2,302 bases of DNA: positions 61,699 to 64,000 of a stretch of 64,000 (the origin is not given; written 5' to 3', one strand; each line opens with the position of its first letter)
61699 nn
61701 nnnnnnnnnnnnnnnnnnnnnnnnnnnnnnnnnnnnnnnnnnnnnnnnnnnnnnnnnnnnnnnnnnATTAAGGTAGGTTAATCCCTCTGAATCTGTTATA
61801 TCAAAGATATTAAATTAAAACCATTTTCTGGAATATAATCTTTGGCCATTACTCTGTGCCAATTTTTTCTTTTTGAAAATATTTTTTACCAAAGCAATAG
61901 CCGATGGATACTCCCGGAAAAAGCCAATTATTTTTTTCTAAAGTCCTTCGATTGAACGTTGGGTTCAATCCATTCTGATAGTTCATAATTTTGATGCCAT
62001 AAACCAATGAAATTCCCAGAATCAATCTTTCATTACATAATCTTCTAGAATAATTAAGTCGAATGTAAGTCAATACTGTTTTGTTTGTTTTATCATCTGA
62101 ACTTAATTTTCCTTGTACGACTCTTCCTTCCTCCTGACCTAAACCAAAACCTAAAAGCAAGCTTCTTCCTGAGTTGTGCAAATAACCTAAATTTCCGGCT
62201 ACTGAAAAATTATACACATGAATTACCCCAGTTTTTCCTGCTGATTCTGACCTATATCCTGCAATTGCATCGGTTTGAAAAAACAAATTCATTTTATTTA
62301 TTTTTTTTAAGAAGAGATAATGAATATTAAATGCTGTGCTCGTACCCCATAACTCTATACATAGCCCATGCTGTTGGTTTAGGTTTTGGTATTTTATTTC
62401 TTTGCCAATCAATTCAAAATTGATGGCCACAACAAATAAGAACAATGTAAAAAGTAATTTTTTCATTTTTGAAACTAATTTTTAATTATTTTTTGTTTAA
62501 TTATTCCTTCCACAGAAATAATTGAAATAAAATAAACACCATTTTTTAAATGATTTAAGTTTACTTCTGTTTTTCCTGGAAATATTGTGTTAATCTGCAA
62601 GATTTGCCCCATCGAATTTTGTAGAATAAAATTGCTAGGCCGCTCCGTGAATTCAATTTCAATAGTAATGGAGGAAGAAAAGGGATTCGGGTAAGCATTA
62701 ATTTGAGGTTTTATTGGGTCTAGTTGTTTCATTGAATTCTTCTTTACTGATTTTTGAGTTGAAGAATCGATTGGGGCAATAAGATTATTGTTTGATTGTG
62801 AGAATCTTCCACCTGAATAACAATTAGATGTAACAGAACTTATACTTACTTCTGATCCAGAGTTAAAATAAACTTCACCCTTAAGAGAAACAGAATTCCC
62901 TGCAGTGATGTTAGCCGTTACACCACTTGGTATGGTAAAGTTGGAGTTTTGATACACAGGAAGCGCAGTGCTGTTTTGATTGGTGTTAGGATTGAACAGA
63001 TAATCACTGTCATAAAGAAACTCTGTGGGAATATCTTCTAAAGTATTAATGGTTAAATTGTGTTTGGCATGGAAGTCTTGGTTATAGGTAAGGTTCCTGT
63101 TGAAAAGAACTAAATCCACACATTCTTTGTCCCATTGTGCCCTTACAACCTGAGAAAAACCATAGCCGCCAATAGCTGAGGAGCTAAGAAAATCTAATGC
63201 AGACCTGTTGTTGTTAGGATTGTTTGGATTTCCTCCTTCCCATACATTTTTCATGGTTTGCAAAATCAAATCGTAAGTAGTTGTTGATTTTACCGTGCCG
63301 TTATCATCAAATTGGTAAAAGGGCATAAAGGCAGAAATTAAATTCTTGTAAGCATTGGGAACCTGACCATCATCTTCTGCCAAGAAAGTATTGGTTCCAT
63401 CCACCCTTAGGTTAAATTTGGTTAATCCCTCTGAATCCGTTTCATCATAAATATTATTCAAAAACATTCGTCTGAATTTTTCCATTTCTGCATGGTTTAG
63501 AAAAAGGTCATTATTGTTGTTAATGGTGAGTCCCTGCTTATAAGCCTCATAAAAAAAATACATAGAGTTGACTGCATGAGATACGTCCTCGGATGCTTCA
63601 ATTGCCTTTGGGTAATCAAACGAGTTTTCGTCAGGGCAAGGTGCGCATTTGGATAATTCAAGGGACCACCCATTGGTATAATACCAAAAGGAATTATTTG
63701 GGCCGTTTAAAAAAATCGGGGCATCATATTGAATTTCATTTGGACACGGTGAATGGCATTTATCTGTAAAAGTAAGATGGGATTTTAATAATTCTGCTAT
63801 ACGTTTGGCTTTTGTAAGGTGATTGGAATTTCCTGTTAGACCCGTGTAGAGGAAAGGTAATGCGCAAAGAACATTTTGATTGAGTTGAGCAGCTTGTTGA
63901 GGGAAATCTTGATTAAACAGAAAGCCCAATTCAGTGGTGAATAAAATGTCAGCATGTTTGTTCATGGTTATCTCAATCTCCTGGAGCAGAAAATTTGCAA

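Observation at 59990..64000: Tandemly duplicated T9SS-cargo plus PagL-like beta-barrel module with mosaic identity and gene remnants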

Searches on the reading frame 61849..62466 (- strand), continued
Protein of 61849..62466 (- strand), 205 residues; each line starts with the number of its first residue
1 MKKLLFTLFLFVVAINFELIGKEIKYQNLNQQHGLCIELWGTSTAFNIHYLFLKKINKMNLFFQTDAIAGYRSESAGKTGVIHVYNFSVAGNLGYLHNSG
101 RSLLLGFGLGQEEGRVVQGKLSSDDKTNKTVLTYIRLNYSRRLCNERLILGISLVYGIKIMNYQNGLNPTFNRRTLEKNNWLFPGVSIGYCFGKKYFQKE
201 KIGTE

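Call 36: search_solved_structures(query=A2, max_evalue=10)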
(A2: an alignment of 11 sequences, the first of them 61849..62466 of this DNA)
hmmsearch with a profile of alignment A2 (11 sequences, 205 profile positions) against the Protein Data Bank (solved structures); distinct sequences matched with E-value up to 10: 0.

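Call 37: find_related_loci(query=A2, collection=metagenome_contigs, flank=6000)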
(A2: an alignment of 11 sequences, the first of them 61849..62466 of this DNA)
Query A2 (205 aa) in metagenome_contigs; peptide patterns used: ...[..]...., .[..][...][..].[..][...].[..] (x = any residue, [..] = any of these).
230 stretches matched a pattern; 3 encode a relative of the query (tblastn E <= 1e-3); 3 distinct loci.
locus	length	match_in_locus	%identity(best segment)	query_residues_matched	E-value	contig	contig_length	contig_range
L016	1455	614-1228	100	1-205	2e-149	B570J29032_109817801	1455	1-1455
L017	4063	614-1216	54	1-205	2e-71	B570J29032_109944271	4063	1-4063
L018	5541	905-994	70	173-202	2e-9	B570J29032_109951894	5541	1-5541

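Call 68: find_encoding_contigs(protein=P0003, flank=3000, max_places=3)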
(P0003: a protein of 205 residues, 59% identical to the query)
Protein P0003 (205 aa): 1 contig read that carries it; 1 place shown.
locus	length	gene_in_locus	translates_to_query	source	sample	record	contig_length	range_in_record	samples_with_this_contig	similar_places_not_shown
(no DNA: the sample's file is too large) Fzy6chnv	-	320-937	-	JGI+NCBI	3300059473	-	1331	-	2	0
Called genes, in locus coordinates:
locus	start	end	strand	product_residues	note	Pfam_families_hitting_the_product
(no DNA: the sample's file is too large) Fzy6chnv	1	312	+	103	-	?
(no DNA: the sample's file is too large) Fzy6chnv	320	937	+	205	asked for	-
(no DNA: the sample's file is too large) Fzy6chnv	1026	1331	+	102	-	?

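Call 74: find_encoding_contigs(protein=P0038, flank=10000, max_places=2)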
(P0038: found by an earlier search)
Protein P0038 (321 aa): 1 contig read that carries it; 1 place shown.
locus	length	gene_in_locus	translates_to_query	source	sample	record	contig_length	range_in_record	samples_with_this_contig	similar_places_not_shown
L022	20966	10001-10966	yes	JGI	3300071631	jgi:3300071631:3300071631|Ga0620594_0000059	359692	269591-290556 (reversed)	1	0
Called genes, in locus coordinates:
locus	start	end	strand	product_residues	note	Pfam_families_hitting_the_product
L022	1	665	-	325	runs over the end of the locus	-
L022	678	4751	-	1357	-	PF20703:nSTAND1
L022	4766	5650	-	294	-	-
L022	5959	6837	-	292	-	PF00698:Acyl_transf_1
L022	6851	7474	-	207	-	PF01227:GTP_cyclohydroI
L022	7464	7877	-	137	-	PF01242:PTPS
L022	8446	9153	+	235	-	PF01048:PNP_UDP_1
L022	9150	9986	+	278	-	PF02621:VitK2_biosynth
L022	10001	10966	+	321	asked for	PF01073:3Beta_HSD, PF01370:Epimerase, PF04321:RmlD_sub_bind, PF16363:GDP_Man_Dehyd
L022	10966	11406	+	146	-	PF04138:GtrA_DPMS_TM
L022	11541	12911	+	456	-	PF03448:MgtE_N, PF00571:CBS (weak), PF01769:MgtE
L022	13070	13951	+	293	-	PF00149:Metallophos, PF12850:Metallophos_2 (weak)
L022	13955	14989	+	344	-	PF13528:Glyco_trans_1_3, PF04101:Glyco_tran_28_C (weak)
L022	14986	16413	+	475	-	PF00232:Glyco_hydro_1, PF00331:Glyco_hydro_10 (faint)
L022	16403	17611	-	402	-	PF01546:Peptidase_M20, PF07687:M20_dimer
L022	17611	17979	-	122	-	PF01925:TauE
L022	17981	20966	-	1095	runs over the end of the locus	PF26550:Tricorn_2nd (faint), PF26549:Tricorn_N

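Call 83: fold_search(model_id=the predicted structure, library=pdb)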
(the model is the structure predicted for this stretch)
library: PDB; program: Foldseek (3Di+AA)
matches with E <= 10: 909; with E <= 0.001: 9
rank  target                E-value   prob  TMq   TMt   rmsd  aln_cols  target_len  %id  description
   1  1qj9                  1.3e-04  1.00  0.41  0.52   6.2       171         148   11  CRYSTAL STRUCTURE OF THE OUTER MEMBRANE PROTEIN OMPX FROM ESCHERICHIA COLI (released 1999-10-06)
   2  1p4t                  1.7e-04  1.00  0.44  0.55   7.0       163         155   13  Crystal structure of Neisserial surface protein A (NspA) (released 2003-07-22)
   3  1bxw                  1.8e-04  1.00  0.46  0.53   5.6       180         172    9  OUTER MEMBRANE PROTEIN A (OMPA) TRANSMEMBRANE DOMAIN (released 1998-10-14)
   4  3dzm_B                2.2e-04  1.00  0.47  0.47   7.3       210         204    8  Crystal structure of a major outer membrane protein from Thermus thermophilus HB27 (released 2008-12-23)
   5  2mnh_MODEL_1_A        2.9e-04  1.00  0.38  0.49   7.9       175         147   11  Refined structure of outer membrane protein x in nanodisc by measuring residual dipolar couplings (released 2015-03-18)
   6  3dzm_C                3.4e-04  1.00  0.45  0.46   6.9       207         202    9  Crystal structure of a major outer membrane protein from Thermus thermophilus HB27 (released 2008-12-23)
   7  3dzm_A                4.4e-04  1.00  0.47  0.46   6.6       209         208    8  Crystal structure of a major outer membrane protein from Thermus thermophilus HB27 (released 2008-12-23)
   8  3qra                  6.3e-04  1.00  0.42  0.53   7.3       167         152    9  The crystal structure of Ail, the attachment invasion locus protein of Yersinia pestis (released 2011-11-23)
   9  9fzc_A                6.3e-04  1.00  0.44  0.50   6.5       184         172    8  Structure of OmpA-short in complex with nanobody Nb01 (released 2024-07-17)
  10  2m06_MODEL_1_A        1.4e-03  1.00  0.40  0.52   7.6       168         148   11  NMR structure of OmpX in phopspholipid nanodiscs (released 2012-12-12)
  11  9fzd_A                1.5e-03  1.00  0.42  0.47   7.0       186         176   10  Structure of OmpA-long in complex with nanobody Nb39 (released 2024-07-17)
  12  2erv_B                1.5e-03  1.00  0.36  0.46   7.2       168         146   13  Crystal structure of the outer membrane enzyme PagL (released 2006-04-11)
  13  2f1v_A                1.7e-03  1.00  0.36  0.39   8.4       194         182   11  Outer membrane protein OmpW (released 2006-01-24)
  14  1qjp                  2.0e-03  1.00  0.43  0.59   5.6       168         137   10  HIGH RESOLUTION STRUCTURE OF THE OUTER MEMBRANE PROTEIN A (OMPA) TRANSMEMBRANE DOMAIN (released 2000-06-30)
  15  2erv_A                2.0e-03  1.00  0.36  0.44   7.3       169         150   12  Crystal structure of the outer membrane enzyme PagL (released 2006-04-11)
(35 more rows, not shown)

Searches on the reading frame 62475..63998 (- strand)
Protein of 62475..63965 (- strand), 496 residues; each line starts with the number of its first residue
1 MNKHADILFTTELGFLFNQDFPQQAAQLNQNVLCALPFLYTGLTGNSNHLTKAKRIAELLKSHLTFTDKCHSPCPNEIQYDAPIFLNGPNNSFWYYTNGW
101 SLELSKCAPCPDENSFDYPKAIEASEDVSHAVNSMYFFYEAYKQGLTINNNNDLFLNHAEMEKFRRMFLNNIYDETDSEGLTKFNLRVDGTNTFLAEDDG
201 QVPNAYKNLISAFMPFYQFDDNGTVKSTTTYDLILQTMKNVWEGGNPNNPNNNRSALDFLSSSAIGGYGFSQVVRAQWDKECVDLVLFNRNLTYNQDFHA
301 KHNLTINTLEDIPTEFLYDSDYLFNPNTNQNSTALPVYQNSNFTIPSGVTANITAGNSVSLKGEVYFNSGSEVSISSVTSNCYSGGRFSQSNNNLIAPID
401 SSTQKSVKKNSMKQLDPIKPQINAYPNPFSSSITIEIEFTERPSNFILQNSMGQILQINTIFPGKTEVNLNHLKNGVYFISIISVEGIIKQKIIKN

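Call 3: search_protein_families(library=pfam, proteins=[window:62475-63965:-], max_evalue=1)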
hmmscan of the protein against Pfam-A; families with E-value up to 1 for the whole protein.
window:62475-63965:- (496 aa): 2 families
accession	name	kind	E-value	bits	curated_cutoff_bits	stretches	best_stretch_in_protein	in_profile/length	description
PF18962.6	Por_Secre_tail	-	6e-08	33.3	27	1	425-494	2-74/75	Secretion system C-terminal sorting domain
PF07661.19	MORN_2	-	0.071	13.8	29.6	0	216-232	5-21/22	MORN repeat variant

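Call 4: search_protein_families(library=ncbifam, proteins=[window:62475-63965:-], max_evalue=1)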
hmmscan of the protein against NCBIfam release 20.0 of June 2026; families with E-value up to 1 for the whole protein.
window:62475-63965:- (496 aa): 2 families
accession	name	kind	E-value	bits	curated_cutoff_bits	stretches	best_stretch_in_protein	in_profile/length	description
TIGR04183.1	Por_Secre_tail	domain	1.4e-09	37.7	23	1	425-496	2-72/72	T9SS type A sorting domain-containing protein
NF045639.1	GCX_COOH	domain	0.027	14.3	26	1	341-362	9-30/49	3-coathanger stack domain-containing protein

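Call 64: predict_structure(alignment_id=A3)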
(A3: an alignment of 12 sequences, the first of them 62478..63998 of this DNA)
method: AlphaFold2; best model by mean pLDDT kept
length: 507 residues; sequences in the alignment: 12
mean_pLDDT: 53.0   pTM: 0.38
mean pLDDT of the five models: 53.0, 48.8, 47.4, 44.8, 44.4
residues with pLDDT >= 90: 8; 70-90: 150; 50-70: 91; < 50: 258
segments of 3 or more residues with pLDDT < 50: 28-40, 76-137, 180-293, 322-350, 391-428
pLDDT, mean of each block of 10 residues (from residue 1): 67 70 58 44 66 81 81 53 37 42 35 31 37 46 62 79 74 56 37 29 26 33 36 36 35 29 33 27 32 53 61 66 36 28 33 69 71 76 71 29 25 26 35 74 81 85 87 86 85 82 79
secondary structure, 60 per line:
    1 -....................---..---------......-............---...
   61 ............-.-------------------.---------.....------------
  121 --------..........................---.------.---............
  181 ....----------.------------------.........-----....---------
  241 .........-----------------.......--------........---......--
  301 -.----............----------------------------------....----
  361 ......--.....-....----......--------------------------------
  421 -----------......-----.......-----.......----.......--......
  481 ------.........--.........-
elements in order: H2-19 H36-41 H43-54 H58-72 H104-108 H129-154 H169-183 H214-222 H228-231 H241-249 H267-273 H282-289 E293-298 E307-318 E353-356 E361-366 E369-373 E375-378 E383-388 E432-437 E443-449 E455-461 E466-472 E475-480 E487-495 E498-506

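Call 65: search_solved_structures(query=A3, max_evalue=10)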
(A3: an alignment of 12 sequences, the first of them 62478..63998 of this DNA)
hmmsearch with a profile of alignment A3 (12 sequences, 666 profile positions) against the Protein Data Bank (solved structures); distinct sequences matched with E-value up to 10: 14.
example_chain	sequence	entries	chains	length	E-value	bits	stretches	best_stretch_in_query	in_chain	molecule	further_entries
8glk_D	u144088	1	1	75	1e-09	40.8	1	591-666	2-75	Endonuclease I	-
7pzj_A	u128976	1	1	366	1.4e-08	37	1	559-660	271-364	Lipase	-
5jvk_A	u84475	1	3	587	7.8e-07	31.3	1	589-666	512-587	Uncharacterized protein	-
9whd_A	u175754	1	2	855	3.2e-06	29.3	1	573-665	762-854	GH167 glycoside hydrolase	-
8glj_D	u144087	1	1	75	0.00013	24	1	591-666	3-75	Por secretion system C-terminal sorting domain-containing protein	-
5uyt_A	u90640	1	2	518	0.00016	23.6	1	588-664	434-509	Ice-binding protein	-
8qb1_A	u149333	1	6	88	0.0002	23.3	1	592-666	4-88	Mirolase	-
4v1r_A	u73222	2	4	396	0.0068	18.2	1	48-84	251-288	ALPHA-1,6-MANNANASE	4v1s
6wq1_A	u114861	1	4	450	0.11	14.2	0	69-90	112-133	LanC-like protein 2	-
9r4p_A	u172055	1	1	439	0.2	13.4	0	60-84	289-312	CtGH76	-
9r4k_A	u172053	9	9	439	0.5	12.1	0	60-84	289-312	Chains: A | Uncharacterized protein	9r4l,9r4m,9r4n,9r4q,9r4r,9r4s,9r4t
9r4o_A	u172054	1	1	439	0.83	11.4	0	60-84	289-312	Uncharacterized protein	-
2n8i_A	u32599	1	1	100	1.2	10.9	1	200-246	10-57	Designed Protein DA05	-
28nt_G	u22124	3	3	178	1.7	10.3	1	506-551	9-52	Large ribosomal subunit protein uL6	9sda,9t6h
